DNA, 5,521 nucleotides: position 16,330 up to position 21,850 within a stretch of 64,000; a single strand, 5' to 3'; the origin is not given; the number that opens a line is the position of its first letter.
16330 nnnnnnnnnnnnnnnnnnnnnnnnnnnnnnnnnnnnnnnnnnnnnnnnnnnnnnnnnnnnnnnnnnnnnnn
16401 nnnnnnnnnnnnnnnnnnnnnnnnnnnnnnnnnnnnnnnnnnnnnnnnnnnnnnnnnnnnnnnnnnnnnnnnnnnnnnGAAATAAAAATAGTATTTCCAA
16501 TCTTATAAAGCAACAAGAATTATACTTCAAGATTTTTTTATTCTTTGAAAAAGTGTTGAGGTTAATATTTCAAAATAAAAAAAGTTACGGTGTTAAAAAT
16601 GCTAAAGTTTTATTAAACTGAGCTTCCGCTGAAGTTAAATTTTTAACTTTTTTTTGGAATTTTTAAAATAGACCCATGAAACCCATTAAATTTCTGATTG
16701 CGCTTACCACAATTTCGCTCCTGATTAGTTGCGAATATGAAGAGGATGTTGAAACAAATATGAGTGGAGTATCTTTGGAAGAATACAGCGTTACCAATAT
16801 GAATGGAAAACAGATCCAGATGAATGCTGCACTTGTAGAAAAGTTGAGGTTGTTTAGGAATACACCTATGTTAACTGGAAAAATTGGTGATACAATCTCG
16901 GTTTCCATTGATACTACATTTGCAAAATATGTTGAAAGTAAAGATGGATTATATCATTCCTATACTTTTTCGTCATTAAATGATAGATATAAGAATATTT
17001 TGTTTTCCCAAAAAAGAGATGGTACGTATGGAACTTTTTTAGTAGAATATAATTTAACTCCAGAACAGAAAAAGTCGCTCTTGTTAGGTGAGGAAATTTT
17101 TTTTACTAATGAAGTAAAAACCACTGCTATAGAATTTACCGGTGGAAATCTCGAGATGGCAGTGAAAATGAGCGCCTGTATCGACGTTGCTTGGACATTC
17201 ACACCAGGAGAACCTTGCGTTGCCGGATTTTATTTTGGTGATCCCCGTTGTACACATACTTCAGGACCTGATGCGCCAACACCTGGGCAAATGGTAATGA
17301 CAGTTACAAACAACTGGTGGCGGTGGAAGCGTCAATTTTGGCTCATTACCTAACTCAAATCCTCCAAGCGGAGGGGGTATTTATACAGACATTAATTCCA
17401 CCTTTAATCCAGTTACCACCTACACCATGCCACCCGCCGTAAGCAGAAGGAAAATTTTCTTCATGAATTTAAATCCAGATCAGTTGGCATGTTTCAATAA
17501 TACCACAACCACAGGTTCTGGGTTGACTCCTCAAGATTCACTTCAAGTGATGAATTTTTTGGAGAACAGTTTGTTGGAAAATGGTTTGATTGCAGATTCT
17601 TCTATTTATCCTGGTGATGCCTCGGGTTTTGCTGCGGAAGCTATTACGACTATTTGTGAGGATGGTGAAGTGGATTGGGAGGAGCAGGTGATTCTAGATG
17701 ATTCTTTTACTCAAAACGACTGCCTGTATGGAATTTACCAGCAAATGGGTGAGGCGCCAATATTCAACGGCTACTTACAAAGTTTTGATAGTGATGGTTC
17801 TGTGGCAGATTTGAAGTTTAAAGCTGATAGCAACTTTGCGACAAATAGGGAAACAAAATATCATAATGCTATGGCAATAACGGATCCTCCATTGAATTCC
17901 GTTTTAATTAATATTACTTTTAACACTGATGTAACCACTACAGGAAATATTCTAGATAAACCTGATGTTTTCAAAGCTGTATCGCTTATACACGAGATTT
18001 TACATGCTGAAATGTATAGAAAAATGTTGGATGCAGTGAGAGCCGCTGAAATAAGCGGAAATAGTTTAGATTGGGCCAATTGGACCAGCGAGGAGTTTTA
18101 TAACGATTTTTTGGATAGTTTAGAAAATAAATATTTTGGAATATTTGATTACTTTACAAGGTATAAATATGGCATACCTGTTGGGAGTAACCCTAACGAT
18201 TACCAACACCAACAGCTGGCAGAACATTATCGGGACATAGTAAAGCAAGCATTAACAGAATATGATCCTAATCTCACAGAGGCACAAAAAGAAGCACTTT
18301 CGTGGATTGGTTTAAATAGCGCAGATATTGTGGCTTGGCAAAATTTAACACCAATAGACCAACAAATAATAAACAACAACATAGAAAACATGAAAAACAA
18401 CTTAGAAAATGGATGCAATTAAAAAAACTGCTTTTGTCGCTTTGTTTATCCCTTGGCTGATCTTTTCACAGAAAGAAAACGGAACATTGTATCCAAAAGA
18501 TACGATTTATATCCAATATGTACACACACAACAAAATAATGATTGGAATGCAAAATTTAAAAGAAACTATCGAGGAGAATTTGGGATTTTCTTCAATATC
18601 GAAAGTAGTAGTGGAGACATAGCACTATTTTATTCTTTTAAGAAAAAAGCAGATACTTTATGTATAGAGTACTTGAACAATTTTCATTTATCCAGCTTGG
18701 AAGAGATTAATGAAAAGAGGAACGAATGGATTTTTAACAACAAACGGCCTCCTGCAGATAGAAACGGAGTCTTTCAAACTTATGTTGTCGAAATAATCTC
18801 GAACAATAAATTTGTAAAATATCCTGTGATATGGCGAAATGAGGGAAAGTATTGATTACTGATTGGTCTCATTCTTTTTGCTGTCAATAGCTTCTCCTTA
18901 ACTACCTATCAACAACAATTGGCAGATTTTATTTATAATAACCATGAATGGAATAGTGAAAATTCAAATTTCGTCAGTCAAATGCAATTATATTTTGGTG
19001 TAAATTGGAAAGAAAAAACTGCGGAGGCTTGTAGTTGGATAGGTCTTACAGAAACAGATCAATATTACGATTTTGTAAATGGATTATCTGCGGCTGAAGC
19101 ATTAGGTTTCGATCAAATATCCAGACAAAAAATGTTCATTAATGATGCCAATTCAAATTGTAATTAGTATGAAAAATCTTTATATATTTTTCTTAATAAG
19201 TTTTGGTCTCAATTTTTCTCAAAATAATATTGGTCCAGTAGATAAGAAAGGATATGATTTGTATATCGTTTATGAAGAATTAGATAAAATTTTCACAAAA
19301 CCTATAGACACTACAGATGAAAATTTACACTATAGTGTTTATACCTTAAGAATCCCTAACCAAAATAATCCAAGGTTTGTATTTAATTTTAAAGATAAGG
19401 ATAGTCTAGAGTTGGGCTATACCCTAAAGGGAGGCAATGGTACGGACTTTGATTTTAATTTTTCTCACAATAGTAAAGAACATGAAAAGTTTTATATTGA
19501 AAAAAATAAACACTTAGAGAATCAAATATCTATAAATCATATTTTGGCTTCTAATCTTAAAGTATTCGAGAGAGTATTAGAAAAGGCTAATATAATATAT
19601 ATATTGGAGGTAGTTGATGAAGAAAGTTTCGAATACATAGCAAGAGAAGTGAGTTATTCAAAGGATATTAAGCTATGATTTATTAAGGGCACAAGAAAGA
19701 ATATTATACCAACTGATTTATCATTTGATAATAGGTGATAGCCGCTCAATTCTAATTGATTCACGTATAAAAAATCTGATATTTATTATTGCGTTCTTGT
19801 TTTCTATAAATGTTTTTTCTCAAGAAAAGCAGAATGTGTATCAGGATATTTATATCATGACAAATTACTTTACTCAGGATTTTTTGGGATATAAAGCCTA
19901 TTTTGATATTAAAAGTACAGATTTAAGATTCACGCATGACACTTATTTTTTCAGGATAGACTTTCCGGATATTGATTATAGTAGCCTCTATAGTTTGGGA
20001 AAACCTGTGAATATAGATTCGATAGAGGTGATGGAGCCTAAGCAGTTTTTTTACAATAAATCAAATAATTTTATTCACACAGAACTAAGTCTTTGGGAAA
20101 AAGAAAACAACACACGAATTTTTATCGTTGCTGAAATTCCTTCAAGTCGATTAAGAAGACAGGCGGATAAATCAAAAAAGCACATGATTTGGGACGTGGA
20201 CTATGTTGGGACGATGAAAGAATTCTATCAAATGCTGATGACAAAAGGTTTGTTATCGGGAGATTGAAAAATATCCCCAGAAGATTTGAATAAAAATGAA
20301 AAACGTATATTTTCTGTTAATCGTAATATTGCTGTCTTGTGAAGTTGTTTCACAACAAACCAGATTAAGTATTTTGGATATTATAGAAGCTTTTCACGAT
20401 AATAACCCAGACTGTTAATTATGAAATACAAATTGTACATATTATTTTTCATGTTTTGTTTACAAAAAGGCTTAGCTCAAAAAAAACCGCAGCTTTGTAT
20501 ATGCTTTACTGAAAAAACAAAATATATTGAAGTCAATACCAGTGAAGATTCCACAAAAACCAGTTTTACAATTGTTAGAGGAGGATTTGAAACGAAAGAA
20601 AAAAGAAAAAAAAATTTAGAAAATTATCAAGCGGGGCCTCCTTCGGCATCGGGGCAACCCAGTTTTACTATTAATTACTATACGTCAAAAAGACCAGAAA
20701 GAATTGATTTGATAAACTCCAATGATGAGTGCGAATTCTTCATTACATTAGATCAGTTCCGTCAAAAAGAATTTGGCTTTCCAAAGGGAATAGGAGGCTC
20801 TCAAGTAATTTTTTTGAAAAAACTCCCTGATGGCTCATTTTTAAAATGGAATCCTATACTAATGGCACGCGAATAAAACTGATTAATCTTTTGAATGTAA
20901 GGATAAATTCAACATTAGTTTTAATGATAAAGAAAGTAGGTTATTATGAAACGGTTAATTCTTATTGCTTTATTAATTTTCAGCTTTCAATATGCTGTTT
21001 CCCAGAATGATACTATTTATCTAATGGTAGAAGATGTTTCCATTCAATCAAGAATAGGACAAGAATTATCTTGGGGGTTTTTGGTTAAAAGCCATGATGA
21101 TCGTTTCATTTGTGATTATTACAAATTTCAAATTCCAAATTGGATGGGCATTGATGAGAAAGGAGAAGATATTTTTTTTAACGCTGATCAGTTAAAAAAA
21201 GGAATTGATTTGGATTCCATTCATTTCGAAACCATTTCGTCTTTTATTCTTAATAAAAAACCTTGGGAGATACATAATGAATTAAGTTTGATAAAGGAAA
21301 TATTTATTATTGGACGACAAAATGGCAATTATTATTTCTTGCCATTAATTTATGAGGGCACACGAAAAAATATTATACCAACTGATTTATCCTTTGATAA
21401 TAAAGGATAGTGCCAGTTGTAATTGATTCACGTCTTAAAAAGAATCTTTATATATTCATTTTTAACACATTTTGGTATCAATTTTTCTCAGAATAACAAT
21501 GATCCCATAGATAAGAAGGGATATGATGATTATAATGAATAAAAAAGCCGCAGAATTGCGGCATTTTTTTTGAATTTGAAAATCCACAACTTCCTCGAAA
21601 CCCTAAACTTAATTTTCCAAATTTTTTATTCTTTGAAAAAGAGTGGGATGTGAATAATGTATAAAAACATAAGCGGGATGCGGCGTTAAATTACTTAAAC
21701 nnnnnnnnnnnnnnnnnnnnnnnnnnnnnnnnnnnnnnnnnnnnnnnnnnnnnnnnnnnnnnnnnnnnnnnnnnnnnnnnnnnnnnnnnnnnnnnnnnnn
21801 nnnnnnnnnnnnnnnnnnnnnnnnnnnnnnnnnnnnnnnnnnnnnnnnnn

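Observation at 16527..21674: A ~5 kb plus-strand island bracketed by a duplicated 3' end of the M48 protease gene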

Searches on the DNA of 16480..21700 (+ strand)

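Call 33: search_dna_similar(query=window:16480-21700:+, collection=phages, mode=distant)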
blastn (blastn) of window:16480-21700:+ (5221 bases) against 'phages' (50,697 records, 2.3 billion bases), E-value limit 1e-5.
No match.

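Call 34: search_dna_similar(query=window:16480-21700:+, collection=plasmids, mode=distant)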
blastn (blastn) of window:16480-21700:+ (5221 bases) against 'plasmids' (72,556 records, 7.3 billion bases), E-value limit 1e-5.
No match.
